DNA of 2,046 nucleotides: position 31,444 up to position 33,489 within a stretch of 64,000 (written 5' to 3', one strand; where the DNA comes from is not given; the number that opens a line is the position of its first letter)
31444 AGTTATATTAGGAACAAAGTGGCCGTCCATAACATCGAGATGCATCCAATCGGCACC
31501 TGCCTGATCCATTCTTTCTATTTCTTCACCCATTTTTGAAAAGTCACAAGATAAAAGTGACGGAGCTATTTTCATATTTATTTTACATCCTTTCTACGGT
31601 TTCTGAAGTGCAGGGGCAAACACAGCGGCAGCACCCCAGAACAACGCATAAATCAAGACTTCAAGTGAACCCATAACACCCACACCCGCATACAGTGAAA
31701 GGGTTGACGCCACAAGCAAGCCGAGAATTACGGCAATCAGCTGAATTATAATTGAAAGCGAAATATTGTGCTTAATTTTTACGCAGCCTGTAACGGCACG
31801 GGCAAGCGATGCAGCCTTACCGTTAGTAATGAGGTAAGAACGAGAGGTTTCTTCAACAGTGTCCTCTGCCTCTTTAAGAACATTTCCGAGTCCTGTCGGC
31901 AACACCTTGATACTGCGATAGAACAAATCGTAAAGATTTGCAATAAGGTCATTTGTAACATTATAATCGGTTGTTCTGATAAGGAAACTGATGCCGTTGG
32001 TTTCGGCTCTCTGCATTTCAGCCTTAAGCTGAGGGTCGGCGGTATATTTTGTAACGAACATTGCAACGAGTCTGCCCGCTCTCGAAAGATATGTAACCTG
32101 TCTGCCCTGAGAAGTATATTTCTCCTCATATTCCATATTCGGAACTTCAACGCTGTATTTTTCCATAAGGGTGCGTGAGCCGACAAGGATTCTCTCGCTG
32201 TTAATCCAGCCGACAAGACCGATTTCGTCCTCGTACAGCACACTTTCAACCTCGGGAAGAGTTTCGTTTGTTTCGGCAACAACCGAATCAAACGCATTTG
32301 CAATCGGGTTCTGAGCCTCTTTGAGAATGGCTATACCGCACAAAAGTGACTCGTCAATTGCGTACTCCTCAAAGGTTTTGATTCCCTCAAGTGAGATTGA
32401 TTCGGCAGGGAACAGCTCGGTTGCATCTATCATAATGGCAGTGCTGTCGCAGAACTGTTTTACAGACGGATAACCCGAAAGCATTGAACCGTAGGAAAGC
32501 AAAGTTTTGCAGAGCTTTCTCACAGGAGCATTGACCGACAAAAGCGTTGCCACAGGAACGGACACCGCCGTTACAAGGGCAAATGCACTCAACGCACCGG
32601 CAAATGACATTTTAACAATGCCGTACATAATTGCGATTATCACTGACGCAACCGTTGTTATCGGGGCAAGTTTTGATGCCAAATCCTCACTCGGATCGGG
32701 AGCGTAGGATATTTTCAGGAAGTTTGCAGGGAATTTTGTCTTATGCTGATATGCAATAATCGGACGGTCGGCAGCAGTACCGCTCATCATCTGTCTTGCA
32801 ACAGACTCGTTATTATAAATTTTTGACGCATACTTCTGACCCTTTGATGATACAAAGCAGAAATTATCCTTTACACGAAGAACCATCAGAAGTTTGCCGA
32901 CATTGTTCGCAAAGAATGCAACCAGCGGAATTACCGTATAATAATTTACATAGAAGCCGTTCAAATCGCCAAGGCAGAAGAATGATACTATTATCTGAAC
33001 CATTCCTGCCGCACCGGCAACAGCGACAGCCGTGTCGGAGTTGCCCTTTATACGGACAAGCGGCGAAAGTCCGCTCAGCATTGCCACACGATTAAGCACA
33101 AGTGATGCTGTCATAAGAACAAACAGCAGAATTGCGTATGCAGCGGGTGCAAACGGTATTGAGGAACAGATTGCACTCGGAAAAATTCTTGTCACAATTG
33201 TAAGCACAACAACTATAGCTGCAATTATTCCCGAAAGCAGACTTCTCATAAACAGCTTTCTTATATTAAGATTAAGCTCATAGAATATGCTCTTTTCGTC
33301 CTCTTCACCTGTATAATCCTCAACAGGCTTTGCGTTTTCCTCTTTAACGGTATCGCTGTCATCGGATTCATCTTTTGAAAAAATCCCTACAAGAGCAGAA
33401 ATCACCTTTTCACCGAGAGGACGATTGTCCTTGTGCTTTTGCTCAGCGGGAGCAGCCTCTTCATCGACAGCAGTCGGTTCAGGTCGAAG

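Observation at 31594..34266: Giant P-type-ATPase-like pseudo-enzyme with a 330-aa acidic/Lys-rich disordered N-terminus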

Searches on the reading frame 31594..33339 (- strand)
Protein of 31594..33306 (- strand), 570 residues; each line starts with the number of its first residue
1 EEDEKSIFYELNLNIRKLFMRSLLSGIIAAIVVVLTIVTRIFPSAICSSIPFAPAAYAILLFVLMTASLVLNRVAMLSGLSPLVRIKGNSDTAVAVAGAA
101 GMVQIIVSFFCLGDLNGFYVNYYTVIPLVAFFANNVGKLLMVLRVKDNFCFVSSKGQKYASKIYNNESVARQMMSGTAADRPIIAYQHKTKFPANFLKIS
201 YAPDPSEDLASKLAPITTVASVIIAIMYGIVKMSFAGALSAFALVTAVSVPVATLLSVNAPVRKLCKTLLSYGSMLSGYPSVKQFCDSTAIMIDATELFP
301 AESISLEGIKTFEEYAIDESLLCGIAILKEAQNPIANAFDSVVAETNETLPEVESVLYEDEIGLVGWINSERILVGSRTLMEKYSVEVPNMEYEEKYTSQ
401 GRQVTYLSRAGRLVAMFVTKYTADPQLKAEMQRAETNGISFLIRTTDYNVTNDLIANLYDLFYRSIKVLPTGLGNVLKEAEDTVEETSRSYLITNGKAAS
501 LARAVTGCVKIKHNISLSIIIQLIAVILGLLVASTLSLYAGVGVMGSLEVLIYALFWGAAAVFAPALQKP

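Call 6: find_homologous_proteins(query=window:31594-33306:-, max_evalue=0.001)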
Query window:31594-33306:- (570 aa): 6610 proteins with E <= 0.001 among 8000 candidates; the best 120 are listed.
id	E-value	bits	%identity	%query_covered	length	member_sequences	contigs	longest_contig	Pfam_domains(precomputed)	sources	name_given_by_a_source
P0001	0.0e+0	1206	99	100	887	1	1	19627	-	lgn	-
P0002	0.0e+0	1202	99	100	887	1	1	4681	-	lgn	-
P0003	0.0e+0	1202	99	100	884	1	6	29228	-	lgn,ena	-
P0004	0.0e+0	1202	99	100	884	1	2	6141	-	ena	-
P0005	0.0e+0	1202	99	100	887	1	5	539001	-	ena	-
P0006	0.0e+0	1201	99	100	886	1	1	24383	-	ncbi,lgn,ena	-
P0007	0.0e+0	1201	99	100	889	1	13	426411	-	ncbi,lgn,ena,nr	nr:hypothetical protein [uncultured Ruminococcus sp.]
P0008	0.0e+0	1201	99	100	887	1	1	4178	-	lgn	-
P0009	0.0e+0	1201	99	100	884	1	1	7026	-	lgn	-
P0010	0.0e+0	1201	99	100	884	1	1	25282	-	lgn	-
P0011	0.0e+0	1201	99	100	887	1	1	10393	-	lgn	-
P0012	0.0e+0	1201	99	100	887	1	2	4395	-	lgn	-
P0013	0.0e+0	1201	99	100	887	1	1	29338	-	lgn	-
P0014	0.0e+0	1201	99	100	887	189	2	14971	-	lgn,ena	-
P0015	0.0e+0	1201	99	100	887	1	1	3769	-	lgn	-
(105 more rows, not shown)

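Call 17: search_protein_representatives(protein=window:31594-33306:-)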
Query: 570 residues. Proteins with E-value up to 0.001 (for the whole library): 2756; up to 1e-10: 1920; up to 1e-30: 1089. The best 150 are listed.
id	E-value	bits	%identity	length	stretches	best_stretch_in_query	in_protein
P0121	3.8e-279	943.2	74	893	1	1-570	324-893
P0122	3.0e-197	673.0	53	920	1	2-570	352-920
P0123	4.4e-183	626.3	51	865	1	2-570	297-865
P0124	1.9e-181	620.9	51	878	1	1-570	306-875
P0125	2.9e-174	597.2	47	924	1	2-570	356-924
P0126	8.3e-174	595.7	50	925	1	2-570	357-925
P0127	3.0e-171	587.3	48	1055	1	2-570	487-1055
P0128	7.2e-162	556.3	45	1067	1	2-570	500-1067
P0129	5.0e-157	540.3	44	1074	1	2-570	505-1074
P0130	4.3e-156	537.2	44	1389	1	3-570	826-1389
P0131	8.8e-155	532.9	43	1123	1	2-567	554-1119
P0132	3.2e-154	531.1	43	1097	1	3-570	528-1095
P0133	1.4e-153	528.9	42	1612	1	2-570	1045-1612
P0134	4.6e-153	527.3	45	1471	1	3-569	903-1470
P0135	3.0e-152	524.6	42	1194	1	3-570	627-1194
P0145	1.4e-140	486.0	40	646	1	2-568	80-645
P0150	1.6e-137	476.0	38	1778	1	1-567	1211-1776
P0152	1.2e-136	473.2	39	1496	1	3-568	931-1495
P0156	2.4e-134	465.5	40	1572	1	1-569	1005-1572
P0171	1.9e-124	432.9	38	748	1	6-563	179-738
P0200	4.2e-108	378.9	36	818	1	2-569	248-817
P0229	4.0e-92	326.2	31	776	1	7-568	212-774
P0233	2.2e-90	320.5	33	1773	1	2-569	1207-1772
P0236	1.9e-89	317.4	29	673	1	18-570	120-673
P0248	1.0e-85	305.1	29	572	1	2-568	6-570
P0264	3.3e-80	286.9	27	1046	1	2-566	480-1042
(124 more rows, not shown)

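Call 27: find_related_loci(query=A2, collection=genome_contigs, flank=6000)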
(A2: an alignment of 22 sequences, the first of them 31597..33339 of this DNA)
Query A2 (581 aa) in genome_contigs; peptide patterns used: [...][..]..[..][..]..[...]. (x = any residue, [..] = any of these).
233 stretches matched a pattern; 202 encode a relative of the query (tblastn E <= 1e-3); the best 80 are kept; 80 distinct loci.
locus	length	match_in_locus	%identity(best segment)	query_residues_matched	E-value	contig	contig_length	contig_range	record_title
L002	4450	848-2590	94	1-581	0e+0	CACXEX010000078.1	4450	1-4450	MAG: uncultured Ruminococcus sp. isolate RUG11191 genome assembly, contig: RUG11191_asm_78, whole genome shotgun sequenc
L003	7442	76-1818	95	1-581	0e+0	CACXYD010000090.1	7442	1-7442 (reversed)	MAG: uncultured Ruminococcus sp. isolate RUG11705 genome assembly, contig: RUG11705_asm_90, whole genome shotgun sequenc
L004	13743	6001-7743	93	1-581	0e+0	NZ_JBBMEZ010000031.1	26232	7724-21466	Ruminococcoides intestinale strain CLA-JM-H38 CLAJMH38_contig_31_length_26232, whole genome shotgun sequence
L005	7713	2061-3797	81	3-581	0e+0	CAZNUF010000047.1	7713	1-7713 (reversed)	MAG TPA_asm: uncultured Ruminococcus sp. isolate binchicken_co365_214 genome assembly, contig: NODE_7478_length_7713_cov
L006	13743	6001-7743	81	1-581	0e+0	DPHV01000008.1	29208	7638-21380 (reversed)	MAG TPA_asm: Ruminococcus sp. isolate UBA11463 contig_12428, whole genome shotgun sequence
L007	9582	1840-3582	80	1-581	0e+0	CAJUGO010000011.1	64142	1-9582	MAG TPA_asm: uncultured Ruminococcus sp. isolate MGBC139800 genome assembly, contig: MGBC139800.11, whole genome shotgun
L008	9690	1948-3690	80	1-581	0e+0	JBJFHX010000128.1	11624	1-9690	MAG: Ruminococcus sp. isolate PUUB25_bin.011 NODE_4414_length_11624_cov_7.938197, whole genome shotgun sequence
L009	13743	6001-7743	80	1-581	0e+0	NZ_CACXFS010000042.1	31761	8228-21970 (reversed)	MAG: uncultured Ruminococcus sp. isolate RUG11207, whole genome shotgun sequence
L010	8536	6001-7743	80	1-581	0e+0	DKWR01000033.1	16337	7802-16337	MAG TPA_asm: Ruminococcaceae bacterium UBA7147 UBA7147_contig_7743, whole genome shotgun sequence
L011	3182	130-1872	80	1-581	0e+0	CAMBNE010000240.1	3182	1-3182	MAG: uncultured Clostridia bacterium isolate SRR17382104_bin.37_metaWRAP_v1.3_MAG genome assembly, contig: ERZ10544615.1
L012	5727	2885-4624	78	1-580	0e+0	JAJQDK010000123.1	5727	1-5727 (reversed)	MAG: Clostridiales bacterium isolate MI.10_12 NODE_2612_length_5727_cov_7.197638, whole genome shotgun sequence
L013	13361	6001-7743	80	1-581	0e+0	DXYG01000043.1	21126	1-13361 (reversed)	MAG TPA_asm: Clostridiales bacterium isolate HRGM_Genome_3867 HRGM_Genome_3867_43, whole genome shotgun sequence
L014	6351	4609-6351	80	1-581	0e+0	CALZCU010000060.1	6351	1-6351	MAG: uncultured Ruminococcus sp. isolate SRR14474049_bin.36_metaWRAP_v1.3_MAG genome assembly, contig: ERZ9423966.5442,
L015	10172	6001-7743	78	1-581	0e+0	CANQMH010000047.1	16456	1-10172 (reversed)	MAG: uncultured Clostridia bacterium isolate Lapin-014__bin39 genome assembly, contig: Lapin-014__NODE_2940_length_16456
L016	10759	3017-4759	80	1-581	0e+0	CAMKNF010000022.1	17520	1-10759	MAG: uncultured Ruminococcus sp. isolate SRR14812341_bin.24_metaWRAP_v1.3_MAG genome assembly, contig: ERZ12298781.432,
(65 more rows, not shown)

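Call 35: list_cluster_members(proteins=[P0122, P0130, P0145, P0150, P0171, P0200, P0236, P0248, P0264, P0229])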
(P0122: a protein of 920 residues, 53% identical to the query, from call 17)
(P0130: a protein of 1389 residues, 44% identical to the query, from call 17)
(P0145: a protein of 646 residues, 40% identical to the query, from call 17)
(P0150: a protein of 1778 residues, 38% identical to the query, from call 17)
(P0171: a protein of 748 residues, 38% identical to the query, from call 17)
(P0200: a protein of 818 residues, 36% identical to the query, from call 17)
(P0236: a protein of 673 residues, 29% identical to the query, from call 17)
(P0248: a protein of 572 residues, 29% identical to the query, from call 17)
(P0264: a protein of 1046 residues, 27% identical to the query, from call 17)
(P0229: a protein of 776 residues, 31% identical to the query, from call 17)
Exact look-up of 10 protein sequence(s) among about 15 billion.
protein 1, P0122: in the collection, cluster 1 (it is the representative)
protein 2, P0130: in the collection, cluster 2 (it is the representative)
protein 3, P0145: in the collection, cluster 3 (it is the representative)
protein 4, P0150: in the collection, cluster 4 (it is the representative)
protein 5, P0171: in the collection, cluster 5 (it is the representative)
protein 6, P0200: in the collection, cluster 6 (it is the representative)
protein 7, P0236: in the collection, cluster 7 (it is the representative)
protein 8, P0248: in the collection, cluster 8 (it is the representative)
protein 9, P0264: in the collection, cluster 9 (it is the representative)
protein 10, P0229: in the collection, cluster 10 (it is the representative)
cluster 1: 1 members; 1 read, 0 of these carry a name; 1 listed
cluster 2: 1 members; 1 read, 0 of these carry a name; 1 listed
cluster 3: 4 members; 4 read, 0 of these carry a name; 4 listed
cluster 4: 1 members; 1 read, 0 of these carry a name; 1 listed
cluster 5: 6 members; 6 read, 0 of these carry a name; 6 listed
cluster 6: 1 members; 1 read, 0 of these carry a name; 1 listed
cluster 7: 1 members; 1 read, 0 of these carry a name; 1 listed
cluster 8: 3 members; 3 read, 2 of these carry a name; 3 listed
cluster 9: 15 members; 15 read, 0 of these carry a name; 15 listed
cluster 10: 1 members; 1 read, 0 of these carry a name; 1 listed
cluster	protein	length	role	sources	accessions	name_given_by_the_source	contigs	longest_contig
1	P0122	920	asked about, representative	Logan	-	-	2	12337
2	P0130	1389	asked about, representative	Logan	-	-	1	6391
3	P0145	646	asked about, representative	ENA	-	-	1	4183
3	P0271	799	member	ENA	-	-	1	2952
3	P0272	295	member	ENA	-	-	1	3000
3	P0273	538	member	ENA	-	-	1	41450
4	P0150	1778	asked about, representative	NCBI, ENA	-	-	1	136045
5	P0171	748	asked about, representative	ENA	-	-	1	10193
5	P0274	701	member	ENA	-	-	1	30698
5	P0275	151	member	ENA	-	-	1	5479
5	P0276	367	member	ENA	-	-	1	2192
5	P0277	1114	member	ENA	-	-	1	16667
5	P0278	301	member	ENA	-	-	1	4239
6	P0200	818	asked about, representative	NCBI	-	-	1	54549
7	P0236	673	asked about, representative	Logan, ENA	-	-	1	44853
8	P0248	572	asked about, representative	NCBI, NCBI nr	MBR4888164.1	MAG: hypothetical protein IKU17_03370, partial [Clostridia bacterium] | hypothetical protein [Clostridia bacterium]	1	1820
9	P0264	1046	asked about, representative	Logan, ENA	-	-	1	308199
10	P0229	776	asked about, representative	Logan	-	-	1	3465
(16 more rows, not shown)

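Call 37: find_encoding_contigs(protein=P0264, flank=6000, max_places=2)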
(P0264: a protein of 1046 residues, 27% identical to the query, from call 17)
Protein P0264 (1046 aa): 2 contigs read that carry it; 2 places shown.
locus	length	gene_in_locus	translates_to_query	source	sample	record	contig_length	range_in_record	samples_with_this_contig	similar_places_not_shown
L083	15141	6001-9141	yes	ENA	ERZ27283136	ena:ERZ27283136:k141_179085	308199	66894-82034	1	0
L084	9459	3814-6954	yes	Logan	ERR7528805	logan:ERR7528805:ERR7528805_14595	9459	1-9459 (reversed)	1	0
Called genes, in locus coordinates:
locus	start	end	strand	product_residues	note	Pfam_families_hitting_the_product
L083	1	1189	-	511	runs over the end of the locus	PF03193:RsgA_GTPase (faint), PF13191:AAA_16 (faint), PF13476:AAA_23 (faint), PF00005:ABC_tran, PF13304:AAA_21 (faint), PF13401:AAA_22 (faint), PF13555:AAA_29 (faint), PF00005:ABC_tran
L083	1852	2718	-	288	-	PF01116:F_bP_aldolase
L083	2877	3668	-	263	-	PF07934:OGG_N, PF00730:HhH-GPD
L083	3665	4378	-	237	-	PF19538:DUF6062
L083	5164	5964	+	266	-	PF08032:SpoU_sub_bind, PF00588:SpoU_methylase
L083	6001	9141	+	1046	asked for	-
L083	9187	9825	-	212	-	-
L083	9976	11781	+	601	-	PF00009:GTP_EFTU, PF03144:GTP_EFTU_D2, PF22042:EF-G_D2 (faint), PF14492:EFG_III (weak), PF00679:EFG_C, PF06421:LepA_C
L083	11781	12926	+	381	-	PF04055:Radical_SAM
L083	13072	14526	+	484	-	PF00884:Sulfatase, PF01663:Phosphodiest, PF16347:SGSH_C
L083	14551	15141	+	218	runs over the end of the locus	PF12464:Mac, PF00132:Hexapep, PF14602:Hexapep_2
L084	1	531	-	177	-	?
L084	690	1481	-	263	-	PF07934:OGG_N, PF00730:HhH-GPD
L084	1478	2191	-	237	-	PF19538:DUF6062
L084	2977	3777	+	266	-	PF08032:SpoU_sub_bind, PF00588:SpoU_methylase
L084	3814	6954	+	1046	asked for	-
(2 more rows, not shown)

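Call 38: find_encoding_contigs(protein=P0150, flank=6000, max_places=1)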
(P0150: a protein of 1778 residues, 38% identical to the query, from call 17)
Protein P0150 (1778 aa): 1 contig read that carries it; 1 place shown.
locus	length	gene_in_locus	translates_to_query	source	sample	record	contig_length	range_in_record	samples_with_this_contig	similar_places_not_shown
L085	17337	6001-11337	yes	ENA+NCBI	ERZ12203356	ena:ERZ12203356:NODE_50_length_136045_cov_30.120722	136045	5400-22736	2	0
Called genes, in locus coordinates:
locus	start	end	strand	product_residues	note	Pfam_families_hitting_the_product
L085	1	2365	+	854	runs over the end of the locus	PF00912:Transgly, PF00905:Transpeptidase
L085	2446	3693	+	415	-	PF03447:NAD_binding_3, PF00742:Homoserine_dh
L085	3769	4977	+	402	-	PF00696:AA_kinase, PF01842:ACT (weak), PF22468:ACT_9, PF13840:ACT_7, PF22468:ACT_9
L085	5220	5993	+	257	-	PF08032:SpoU_sub_bind, PF00588:SpoU_methylase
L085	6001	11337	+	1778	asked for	-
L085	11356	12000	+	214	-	PF00834:Ribul_P_3_epim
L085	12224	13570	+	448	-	PF12158:DUF3592 (weak)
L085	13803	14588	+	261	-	PF24722:DUF7674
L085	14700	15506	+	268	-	PF03446:NAD_binding_2 (weak), PF03807:F420_oxidored, PF14748:P5CR_dimer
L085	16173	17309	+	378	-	PF03462:PCRF, PF00472:RF-1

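Call 39: find_encoding_contigs(protein=P0236, flank=6000, max_places=1)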
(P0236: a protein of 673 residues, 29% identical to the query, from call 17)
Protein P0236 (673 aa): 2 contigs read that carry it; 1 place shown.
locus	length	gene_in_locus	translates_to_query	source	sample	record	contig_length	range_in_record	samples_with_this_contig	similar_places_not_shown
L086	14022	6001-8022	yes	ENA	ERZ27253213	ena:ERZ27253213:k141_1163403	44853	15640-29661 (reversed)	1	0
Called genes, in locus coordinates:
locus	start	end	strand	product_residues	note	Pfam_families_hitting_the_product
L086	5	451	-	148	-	-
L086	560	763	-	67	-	-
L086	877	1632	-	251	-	PF06161:DUF975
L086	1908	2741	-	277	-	PF00561:Abhydrolase_1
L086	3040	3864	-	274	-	PF07934:OGG_N, PF00730:HhH-GPD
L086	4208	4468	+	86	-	-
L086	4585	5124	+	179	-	PF20122:DUF6512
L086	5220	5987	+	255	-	PF08032:SpoU_sub_bind, PF00588:SpoU_methylase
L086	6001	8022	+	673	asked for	-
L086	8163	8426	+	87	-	PF01649:Ribosomal_S20p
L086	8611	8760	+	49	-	-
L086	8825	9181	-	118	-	PF03862:SpoVAC_SpoVAEB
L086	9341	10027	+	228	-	PF00072:Response_reg, PF23198:PDE8A_N (weak), PF00486:Trans_reg_C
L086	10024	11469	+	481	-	PF00672:HAMP, PF00512:HisKA, PF02518:HATPase_c, PF14501:HATPase_c_5 (weak)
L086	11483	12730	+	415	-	PF00089:Trypsin, PF13365:Trypsin_2, PF00595:PDZ, PF13180:PDZ_2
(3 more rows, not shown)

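Call 40: predict_structure(alignment_id=A1)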
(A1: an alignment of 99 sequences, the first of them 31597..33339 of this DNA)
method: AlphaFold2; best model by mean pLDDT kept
length: 581 residues; sequences in the alignment: 99
mean_pLDDT: 94.4   pTM: 0.89
mean pLDDT of the five models: 94.4, 94.2, 94.2, 93.5, 93.5
residues with pLDDT >= 90: 531; 70-90: 39; 50-70: 8; < 50: 3
segments of 3 or more residues with pLDDT < 50: 1-3
pLDDT, mean of each block of 10 residues (from residue 1): 66 94 97 98 96 92 91 98 96 94 97 95 73 94 98 98 96 97 93 95 96 95 96 97 94 97 94 96 97 97 97 95 88 96 95 87 97 97 98 97 95 97 97 97 96 97 97 97 95 96 97 97 94 97 96 91 97 88 51
secondary structure, 60 per line:
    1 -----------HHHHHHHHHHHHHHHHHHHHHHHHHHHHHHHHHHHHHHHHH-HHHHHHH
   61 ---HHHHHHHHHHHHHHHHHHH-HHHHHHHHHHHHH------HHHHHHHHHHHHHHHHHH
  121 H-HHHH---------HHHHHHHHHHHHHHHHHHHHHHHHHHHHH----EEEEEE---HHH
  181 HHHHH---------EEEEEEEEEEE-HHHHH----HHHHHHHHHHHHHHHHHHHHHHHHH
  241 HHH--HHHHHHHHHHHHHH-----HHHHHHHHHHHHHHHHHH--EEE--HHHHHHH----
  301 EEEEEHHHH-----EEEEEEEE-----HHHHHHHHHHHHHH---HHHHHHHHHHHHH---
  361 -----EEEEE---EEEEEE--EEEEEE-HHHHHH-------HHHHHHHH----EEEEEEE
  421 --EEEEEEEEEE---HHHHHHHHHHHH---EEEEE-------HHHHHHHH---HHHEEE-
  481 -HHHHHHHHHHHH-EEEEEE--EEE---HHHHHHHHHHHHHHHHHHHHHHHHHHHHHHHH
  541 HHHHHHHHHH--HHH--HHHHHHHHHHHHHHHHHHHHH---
elements in order: H12-52 H54-60 H64-82 H84-96 H103-121 H123-126 H136-164 E169-174 H178-185 E195-205 H207-211 H216-243 H246-259 H265-282 E285-287 H290-296 E301-305 H306-309 E315-322 H328-341 H345-357 E366-370 E374-379 E382-387 H389-394 H402-409 E414-420 E423-432 H436-447 E451-455 H463-470 E477-479 H482-493 E495-500 E503-505 H509-550 H558-578

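Call 42: fold_search(model_id=the predicted structure, library=pdb)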
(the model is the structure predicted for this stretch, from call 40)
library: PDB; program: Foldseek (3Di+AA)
matches with E <= 10: 359; with E <= 0.001: 224
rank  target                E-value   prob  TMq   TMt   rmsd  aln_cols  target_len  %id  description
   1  4bbj                  2.0e-17  1.00  0.48  0.44  11.4       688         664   13  Copper-transporting PIB-ATPase in complex with beryllium fluoride representing the E2P state (released 2013-12-11)
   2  3rfu_A                1.6e-14  1.00  0.48  0.44  11.7       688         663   13  Crystal structure of a copper-transporting PIB-type ATPase (released 2011-06-29)
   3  7si6                  1.8e-14  1.00  0.49  0.35  13.1       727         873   13  Structure of ATP7B in state 1 (released 2022-03-16)
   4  7r0g_A                3.2e-14  1.00  0.56  0.51  10.7       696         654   14  STRUCTURAL BASIS OF ION UPTAKE IN COPPER-TRANSPORTING P1B-TYPE ATPASES (released 2022-09-14)
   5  7si7                  5.9e-14  1.00  0.50  0.41  13.2       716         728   13  Structure of ATP7B in state 2 (released 2022-03-16)
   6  7si3                  9.1e-14  1.00  0.49  0.35  12.5       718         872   13  Consensus structure of ATP7B (released 2022-03-16)
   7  7xuk                  2.5e-13  1.00  0.54  0.41  11.4       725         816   11  Structure of ATP7B C983S/C985S/D1027A mutant in presence of ATOX1 (released 2023-04-26)
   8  7r0g_B                3.7e-13  1.00  0.58  0.52  11.2       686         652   14  STRUCTURAL BASIS OF ION UPTAKE IN COPPER-TRANSPORTING P1B-TYPE ATPASES (released 2022-09-14)
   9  7xun                  1.9e-12  1.00  0.54  0.45  11.5       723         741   10  Structure of ATP7B C983S/C985S/D1027A mutant (released 2023-04-26)
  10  4umw                  7.7e-12  1.00  0.42  0.40  12.7       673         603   13  CRYSTAL STRUCTURE OF A ZINC-TRANSPORTING PIB-TYPE ATPASE IN E2.PI STATE (released 2014-08-13)
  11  8q73                  9.6e-12  1.00  0.52  0.41  13.6       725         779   13  Copper-transporting ATPase HMA4 in E1 state apo (released 2024-06-26)
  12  7qbz                  1.7e-11  1.00  0.40  0.38  12.3       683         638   12  Crystal structure Cadmium translocating P-type ATPase (released 2022-03-23)
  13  4umv                  2.0e-11  1.00  0.38  0.37  12.3       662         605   12  CRYSTAL STRUCTURE OF A ZINC-TRANSPORTING PIB-TYPE ATPASE IN THE E2P STATE (released 2014-08-13)
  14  3j08_A                8.9e-11  1.00  0.41  0.37   7.7       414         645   17  High resolution helical reconstruction of the bacterial p-type ATPase copper transporter CopA (released 2011-08-24)
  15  3j09_A                8.9e-11  1.00  0.41  0.34   8.2       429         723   18  High resolution helical reconstruction of the bacterial p-type ATPase copper transporter CopA (released 2011-08-24)
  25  8q74                  2.8e-09  1.00  0.58  0.45  12.2       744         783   15  Copper-transporting ATPase HMA4 in E1 state with Cu (released 2024-06-26)
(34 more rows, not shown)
